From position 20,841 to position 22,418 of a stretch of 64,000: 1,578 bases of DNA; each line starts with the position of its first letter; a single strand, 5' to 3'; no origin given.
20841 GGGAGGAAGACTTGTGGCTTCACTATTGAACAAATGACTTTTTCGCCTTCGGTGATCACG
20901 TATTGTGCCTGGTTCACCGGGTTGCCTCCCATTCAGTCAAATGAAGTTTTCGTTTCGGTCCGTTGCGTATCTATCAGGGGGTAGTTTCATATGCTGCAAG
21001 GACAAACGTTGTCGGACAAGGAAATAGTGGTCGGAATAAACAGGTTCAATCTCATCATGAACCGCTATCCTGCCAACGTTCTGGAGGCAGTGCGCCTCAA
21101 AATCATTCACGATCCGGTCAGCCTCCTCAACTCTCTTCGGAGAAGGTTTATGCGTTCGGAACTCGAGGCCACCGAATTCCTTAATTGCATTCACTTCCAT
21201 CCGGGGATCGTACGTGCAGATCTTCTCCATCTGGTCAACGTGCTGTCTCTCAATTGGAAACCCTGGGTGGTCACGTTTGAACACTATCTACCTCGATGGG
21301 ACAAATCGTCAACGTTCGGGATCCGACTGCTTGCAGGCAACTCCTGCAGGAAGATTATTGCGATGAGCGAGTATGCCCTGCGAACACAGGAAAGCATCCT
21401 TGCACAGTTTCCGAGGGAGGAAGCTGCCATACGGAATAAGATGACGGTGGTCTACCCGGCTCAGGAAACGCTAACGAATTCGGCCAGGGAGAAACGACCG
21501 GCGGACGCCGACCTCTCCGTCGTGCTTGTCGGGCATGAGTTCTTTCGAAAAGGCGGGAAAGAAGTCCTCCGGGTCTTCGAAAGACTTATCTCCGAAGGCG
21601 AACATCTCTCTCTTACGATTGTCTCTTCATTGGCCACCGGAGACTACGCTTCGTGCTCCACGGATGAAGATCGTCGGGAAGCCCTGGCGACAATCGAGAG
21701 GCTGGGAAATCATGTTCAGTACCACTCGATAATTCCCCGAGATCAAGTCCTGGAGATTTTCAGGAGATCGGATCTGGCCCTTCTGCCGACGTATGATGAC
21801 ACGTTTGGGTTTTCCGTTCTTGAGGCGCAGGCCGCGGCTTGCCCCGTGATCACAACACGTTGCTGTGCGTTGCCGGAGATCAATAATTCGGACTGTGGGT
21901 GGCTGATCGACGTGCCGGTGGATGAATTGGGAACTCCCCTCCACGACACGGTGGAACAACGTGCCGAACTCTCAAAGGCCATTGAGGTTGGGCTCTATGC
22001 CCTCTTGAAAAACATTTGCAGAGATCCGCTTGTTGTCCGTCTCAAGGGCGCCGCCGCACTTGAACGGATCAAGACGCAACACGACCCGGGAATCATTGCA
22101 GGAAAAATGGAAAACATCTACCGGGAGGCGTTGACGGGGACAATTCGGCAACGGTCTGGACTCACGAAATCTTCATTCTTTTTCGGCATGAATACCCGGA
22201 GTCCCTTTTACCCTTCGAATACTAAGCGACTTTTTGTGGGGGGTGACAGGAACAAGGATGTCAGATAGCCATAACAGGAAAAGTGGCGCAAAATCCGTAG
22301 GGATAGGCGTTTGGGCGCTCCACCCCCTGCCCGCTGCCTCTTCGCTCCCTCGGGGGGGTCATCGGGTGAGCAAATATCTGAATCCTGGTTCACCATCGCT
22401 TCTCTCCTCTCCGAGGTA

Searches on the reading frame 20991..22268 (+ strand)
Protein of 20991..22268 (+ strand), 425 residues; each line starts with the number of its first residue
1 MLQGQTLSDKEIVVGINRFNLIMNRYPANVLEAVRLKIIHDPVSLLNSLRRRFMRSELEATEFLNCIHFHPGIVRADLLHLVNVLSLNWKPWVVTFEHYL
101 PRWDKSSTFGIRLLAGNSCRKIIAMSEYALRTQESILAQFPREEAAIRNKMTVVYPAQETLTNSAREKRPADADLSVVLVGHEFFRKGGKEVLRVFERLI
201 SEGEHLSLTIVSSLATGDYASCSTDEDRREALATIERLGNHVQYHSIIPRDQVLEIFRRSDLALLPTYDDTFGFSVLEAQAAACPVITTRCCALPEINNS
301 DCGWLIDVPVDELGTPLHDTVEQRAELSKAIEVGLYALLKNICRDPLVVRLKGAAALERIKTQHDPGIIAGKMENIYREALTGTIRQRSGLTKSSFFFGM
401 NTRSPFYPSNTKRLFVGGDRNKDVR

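Call 64: search_protein_families(library=pfam, proteins=[window:20991-22268:+], max_evalue=0.00001)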
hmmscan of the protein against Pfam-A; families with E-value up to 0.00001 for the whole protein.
window:20991-22268:+ (425 aa): 2 families
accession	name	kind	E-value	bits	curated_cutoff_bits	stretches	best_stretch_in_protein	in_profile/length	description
PF00534.26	Glycos_transf_1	-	1.3e-17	64.3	26.4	1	172-314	13-149/172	Glycosyl transferases group 1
PF13692.12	Glyco_trans_1_4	-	2.3e-13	51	27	1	177-307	4-125/142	Glycosyl transferases group 1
